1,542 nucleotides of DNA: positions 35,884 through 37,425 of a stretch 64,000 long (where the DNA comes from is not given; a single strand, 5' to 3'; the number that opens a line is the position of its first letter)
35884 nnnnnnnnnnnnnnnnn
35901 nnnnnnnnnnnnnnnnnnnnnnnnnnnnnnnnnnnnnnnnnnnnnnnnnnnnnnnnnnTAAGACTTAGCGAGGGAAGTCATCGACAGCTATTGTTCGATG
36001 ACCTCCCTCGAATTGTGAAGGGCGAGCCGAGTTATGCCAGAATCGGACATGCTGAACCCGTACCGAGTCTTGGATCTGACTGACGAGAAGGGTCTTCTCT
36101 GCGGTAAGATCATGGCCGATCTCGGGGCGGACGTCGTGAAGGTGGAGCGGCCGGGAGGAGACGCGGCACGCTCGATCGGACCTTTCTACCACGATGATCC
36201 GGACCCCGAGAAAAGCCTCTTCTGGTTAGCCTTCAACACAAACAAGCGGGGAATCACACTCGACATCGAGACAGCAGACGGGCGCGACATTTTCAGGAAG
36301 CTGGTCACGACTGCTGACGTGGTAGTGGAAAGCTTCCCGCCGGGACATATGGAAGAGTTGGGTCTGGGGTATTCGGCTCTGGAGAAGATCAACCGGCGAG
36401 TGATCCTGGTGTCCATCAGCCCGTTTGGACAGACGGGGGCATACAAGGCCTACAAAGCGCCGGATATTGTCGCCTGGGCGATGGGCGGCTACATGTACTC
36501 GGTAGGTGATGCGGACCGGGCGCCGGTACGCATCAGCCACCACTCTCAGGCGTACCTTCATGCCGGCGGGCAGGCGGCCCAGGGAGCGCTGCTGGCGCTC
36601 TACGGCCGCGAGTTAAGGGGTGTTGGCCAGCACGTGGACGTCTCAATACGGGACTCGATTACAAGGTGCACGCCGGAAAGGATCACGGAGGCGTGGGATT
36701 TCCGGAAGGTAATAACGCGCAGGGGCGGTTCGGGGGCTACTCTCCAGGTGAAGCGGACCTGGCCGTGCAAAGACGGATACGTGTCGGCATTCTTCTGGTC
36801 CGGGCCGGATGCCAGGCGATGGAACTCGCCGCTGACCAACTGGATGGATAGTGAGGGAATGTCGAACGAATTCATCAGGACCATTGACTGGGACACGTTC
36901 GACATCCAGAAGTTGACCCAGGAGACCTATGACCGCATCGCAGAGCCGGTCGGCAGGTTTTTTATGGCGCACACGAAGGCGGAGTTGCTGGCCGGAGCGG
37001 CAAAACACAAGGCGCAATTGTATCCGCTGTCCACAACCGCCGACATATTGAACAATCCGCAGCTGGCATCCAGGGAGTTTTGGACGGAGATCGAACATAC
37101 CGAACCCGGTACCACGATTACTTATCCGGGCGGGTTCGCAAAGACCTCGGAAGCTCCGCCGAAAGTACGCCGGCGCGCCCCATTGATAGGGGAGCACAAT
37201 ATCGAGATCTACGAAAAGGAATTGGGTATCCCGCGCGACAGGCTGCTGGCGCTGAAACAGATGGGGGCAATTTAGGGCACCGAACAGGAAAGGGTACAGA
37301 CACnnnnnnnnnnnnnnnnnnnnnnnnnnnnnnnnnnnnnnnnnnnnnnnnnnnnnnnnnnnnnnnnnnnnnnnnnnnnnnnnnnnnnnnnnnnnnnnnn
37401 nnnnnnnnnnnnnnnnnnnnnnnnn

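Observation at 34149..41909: Co-oriented, tightly spaced candidate operon coupling an SBP, two family-III CoA-transferases and a transhydroxylase-like molybdoenzyme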

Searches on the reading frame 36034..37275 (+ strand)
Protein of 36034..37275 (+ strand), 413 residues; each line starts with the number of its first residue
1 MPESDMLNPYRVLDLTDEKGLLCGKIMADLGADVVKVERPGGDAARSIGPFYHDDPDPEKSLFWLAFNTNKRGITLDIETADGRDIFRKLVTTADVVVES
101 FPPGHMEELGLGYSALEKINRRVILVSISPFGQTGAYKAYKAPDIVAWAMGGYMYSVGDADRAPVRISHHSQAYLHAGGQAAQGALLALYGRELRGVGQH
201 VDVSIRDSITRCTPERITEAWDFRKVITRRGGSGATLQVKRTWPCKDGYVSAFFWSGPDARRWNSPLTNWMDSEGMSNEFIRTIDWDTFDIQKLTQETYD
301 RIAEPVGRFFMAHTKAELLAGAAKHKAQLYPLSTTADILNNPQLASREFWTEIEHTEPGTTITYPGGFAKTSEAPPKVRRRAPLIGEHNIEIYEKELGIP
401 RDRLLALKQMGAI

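Call 3: search_protein_families(library=pfam, proteins=[window:36034-37275:+])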
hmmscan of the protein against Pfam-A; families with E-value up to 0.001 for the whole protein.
window:36034-37275:+ (413 aa): 1 family
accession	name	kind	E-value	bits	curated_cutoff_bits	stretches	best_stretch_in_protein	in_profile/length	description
PF02515.22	CoA_transf_3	-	2.5e-79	267.5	23.3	1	10-389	4-366/366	CoA-transferase family III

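Call 8: search_protein_families(library=ncbifam, proteins=[window:36034-37275:+], max_evalue=0.00001)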
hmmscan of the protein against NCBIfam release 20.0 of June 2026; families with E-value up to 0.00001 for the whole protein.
window:36034-37275:+ (413 aa): 7 families
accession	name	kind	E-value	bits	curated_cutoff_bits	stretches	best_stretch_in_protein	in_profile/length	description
NF041294.1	Scnl_mescCoAtase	equivalog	4.3e-55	187.4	700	1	7-393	4-380/381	succinyl-CoA:mesaconate CoA-transferase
NF003809.0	PRK05398.1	subfamily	9.1e-51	172.7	442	1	6-413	4-416/416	formyl-CoA transferase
TIGR03253.1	oxalate_frc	equivalog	5.9e-49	166.9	504.2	2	7-209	4-203/416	formyl-CoA transferase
NF052585.1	SucGlutTfsCaiB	equivalog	3.5e-44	151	750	1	11-394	12-386/394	succinate--glutarate CoA-transferase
NF008511.0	PRK11430.1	equivalog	4.5e-36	124.8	522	1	12-208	15-207/381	CoA:oxalate CoA-transferase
NF002914.1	PRK03525.1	equivalog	5.9e-26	91.3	413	1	23-411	27-395/400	L-carnitine CoA-transferase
TIGR04253.1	mesacon_CoA_iso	equivalog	4.4e-10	39.1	725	1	22-207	19-196/403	2-methylfumaryl-CoA isomerase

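Call 74: search_solved_structures(query=window:36034-37275:+, max_evalue=1e-20, show_alignments=1)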
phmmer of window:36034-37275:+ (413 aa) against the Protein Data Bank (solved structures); distinct sequences matched with E-value up to 1e-20: 23.
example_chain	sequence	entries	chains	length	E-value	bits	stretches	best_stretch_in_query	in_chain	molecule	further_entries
9fn0_A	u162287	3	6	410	3.4e-67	230.2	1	8-393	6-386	Subunit of Benzylsuccinate CoA-transferase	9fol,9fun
4ed9_A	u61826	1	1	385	3.6e-37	131.3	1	20-250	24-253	CAIB/BAIF family protein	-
1pqy_A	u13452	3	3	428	3.3e-34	121.5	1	6-212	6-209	Hypothetical protein yfdW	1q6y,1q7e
1pt5_A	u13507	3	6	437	4.1e-34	121.2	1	7-212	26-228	Hypothetical protein yfdW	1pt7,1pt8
2vjp_A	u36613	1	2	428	2.9e-31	111.9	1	8-212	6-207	FORMYL-COENZYME A TRANSFERASE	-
2vjm_B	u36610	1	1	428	6.4e-31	110.7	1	8-212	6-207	FORMYL-COENZYME A TRANSFERASE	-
1p5h_A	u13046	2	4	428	8e-31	110.4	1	8-212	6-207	Formyl-coenzyme A transferase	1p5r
1vgq_A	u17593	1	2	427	8.2e-31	110.4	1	9-212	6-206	Formyl-coenzyme A transferase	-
1t3z_A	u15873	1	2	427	8.5e-31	110.3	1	9-212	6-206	Formyl-coenzyme A transferase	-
1vgr_A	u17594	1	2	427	8.5e-31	110.3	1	9-212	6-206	Formyl-coenzyme A transferase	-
2vjn_A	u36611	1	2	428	1.1e-30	109.9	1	8-212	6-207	FORMYL-COENZYME A TRANSFERASE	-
2vjk_A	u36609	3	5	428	1.1e-30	109.9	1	8-212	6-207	FORMYL-COENZYME A TRANSFERASE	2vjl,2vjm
1t4c_A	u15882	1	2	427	1.2e-30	109.8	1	9-212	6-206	Formyl-CoA:oxalate CoA-transferase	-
2vjq_A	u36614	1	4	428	1.7e-30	109.3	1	8-212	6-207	FORMYL-COENZYME A TRANSFERASE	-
4hl6_A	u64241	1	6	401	2.2e-30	109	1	12-208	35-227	Uncharacterized protein YfdE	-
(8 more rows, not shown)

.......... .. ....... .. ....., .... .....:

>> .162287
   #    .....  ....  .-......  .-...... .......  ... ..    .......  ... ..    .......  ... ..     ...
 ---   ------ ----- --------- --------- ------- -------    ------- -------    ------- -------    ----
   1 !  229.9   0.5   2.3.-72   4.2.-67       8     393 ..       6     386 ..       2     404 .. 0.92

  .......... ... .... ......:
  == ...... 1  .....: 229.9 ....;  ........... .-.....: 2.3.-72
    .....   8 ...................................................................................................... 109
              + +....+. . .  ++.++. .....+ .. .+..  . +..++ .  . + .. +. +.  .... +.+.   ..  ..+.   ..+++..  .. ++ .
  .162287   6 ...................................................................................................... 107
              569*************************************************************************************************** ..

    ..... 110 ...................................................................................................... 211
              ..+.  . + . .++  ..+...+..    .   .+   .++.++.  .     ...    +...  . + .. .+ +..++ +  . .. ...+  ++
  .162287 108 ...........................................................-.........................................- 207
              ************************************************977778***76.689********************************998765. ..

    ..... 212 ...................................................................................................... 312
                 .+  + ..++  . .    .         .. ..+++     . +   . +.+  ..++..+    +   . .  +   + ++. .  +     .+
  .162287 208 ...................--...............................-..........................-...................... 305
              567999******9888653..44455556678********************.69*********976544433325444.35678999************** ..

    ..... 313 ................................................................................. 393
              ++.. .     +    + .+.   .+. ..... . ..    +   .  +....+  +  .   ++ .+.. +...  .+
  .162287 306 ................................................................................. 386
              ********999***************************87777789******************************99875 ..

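Call 86: search_solved_structures(query=window:36034-37275:+, max_evalue=1e-30, show_alignments=5)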
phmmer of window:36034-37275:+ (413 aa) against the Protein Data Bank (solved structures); distinct sequences matched with E-value up to 1e-30: 10.
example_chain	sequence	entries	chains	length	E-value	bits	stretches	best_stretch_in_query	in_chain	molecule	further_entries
9fn0_A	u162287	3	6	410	3.4e-67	230.2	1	8-393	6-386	Subunit of Benzylsuccinate CoA-transferase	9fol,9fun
4ed9_A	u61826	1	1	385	3.6e-37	131.3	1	20-250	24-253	CAIB/BAIF family protein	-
1pqy_A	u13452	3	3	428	3.3e-34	121.5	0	6-212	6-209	Hypothetical protein yfdW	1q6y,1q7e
1pt5_A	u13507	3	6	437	4.1e-34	121.2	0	7-212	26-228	Hypothetical protein yfdW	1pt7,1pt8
2vjp_A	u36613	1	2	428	2.9e-31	111.9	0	8-212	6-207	FORMYL-COENZYME A TRANSFERASE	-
2vjm_B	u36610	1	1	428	6.4e-31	110.7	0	8-212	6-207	FORMYL-COENZYME A TRANSFERASE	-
1p5h_A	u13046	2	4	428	8e-31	110.4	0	8-212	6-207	Formyl-coenzyme A transferase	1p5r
1vgq_A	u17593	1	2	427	8.2e-31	110.4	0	9-212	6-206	Formyl-coenzyme A transferase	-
1t3z_A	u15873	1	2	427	8.5e-31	110.3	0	9-212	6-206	Formyl-coenzyme A transferase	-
1vgr_A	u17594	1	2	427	8.5e-31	110.3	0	9-212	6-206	Formyl-coenzyme A transferase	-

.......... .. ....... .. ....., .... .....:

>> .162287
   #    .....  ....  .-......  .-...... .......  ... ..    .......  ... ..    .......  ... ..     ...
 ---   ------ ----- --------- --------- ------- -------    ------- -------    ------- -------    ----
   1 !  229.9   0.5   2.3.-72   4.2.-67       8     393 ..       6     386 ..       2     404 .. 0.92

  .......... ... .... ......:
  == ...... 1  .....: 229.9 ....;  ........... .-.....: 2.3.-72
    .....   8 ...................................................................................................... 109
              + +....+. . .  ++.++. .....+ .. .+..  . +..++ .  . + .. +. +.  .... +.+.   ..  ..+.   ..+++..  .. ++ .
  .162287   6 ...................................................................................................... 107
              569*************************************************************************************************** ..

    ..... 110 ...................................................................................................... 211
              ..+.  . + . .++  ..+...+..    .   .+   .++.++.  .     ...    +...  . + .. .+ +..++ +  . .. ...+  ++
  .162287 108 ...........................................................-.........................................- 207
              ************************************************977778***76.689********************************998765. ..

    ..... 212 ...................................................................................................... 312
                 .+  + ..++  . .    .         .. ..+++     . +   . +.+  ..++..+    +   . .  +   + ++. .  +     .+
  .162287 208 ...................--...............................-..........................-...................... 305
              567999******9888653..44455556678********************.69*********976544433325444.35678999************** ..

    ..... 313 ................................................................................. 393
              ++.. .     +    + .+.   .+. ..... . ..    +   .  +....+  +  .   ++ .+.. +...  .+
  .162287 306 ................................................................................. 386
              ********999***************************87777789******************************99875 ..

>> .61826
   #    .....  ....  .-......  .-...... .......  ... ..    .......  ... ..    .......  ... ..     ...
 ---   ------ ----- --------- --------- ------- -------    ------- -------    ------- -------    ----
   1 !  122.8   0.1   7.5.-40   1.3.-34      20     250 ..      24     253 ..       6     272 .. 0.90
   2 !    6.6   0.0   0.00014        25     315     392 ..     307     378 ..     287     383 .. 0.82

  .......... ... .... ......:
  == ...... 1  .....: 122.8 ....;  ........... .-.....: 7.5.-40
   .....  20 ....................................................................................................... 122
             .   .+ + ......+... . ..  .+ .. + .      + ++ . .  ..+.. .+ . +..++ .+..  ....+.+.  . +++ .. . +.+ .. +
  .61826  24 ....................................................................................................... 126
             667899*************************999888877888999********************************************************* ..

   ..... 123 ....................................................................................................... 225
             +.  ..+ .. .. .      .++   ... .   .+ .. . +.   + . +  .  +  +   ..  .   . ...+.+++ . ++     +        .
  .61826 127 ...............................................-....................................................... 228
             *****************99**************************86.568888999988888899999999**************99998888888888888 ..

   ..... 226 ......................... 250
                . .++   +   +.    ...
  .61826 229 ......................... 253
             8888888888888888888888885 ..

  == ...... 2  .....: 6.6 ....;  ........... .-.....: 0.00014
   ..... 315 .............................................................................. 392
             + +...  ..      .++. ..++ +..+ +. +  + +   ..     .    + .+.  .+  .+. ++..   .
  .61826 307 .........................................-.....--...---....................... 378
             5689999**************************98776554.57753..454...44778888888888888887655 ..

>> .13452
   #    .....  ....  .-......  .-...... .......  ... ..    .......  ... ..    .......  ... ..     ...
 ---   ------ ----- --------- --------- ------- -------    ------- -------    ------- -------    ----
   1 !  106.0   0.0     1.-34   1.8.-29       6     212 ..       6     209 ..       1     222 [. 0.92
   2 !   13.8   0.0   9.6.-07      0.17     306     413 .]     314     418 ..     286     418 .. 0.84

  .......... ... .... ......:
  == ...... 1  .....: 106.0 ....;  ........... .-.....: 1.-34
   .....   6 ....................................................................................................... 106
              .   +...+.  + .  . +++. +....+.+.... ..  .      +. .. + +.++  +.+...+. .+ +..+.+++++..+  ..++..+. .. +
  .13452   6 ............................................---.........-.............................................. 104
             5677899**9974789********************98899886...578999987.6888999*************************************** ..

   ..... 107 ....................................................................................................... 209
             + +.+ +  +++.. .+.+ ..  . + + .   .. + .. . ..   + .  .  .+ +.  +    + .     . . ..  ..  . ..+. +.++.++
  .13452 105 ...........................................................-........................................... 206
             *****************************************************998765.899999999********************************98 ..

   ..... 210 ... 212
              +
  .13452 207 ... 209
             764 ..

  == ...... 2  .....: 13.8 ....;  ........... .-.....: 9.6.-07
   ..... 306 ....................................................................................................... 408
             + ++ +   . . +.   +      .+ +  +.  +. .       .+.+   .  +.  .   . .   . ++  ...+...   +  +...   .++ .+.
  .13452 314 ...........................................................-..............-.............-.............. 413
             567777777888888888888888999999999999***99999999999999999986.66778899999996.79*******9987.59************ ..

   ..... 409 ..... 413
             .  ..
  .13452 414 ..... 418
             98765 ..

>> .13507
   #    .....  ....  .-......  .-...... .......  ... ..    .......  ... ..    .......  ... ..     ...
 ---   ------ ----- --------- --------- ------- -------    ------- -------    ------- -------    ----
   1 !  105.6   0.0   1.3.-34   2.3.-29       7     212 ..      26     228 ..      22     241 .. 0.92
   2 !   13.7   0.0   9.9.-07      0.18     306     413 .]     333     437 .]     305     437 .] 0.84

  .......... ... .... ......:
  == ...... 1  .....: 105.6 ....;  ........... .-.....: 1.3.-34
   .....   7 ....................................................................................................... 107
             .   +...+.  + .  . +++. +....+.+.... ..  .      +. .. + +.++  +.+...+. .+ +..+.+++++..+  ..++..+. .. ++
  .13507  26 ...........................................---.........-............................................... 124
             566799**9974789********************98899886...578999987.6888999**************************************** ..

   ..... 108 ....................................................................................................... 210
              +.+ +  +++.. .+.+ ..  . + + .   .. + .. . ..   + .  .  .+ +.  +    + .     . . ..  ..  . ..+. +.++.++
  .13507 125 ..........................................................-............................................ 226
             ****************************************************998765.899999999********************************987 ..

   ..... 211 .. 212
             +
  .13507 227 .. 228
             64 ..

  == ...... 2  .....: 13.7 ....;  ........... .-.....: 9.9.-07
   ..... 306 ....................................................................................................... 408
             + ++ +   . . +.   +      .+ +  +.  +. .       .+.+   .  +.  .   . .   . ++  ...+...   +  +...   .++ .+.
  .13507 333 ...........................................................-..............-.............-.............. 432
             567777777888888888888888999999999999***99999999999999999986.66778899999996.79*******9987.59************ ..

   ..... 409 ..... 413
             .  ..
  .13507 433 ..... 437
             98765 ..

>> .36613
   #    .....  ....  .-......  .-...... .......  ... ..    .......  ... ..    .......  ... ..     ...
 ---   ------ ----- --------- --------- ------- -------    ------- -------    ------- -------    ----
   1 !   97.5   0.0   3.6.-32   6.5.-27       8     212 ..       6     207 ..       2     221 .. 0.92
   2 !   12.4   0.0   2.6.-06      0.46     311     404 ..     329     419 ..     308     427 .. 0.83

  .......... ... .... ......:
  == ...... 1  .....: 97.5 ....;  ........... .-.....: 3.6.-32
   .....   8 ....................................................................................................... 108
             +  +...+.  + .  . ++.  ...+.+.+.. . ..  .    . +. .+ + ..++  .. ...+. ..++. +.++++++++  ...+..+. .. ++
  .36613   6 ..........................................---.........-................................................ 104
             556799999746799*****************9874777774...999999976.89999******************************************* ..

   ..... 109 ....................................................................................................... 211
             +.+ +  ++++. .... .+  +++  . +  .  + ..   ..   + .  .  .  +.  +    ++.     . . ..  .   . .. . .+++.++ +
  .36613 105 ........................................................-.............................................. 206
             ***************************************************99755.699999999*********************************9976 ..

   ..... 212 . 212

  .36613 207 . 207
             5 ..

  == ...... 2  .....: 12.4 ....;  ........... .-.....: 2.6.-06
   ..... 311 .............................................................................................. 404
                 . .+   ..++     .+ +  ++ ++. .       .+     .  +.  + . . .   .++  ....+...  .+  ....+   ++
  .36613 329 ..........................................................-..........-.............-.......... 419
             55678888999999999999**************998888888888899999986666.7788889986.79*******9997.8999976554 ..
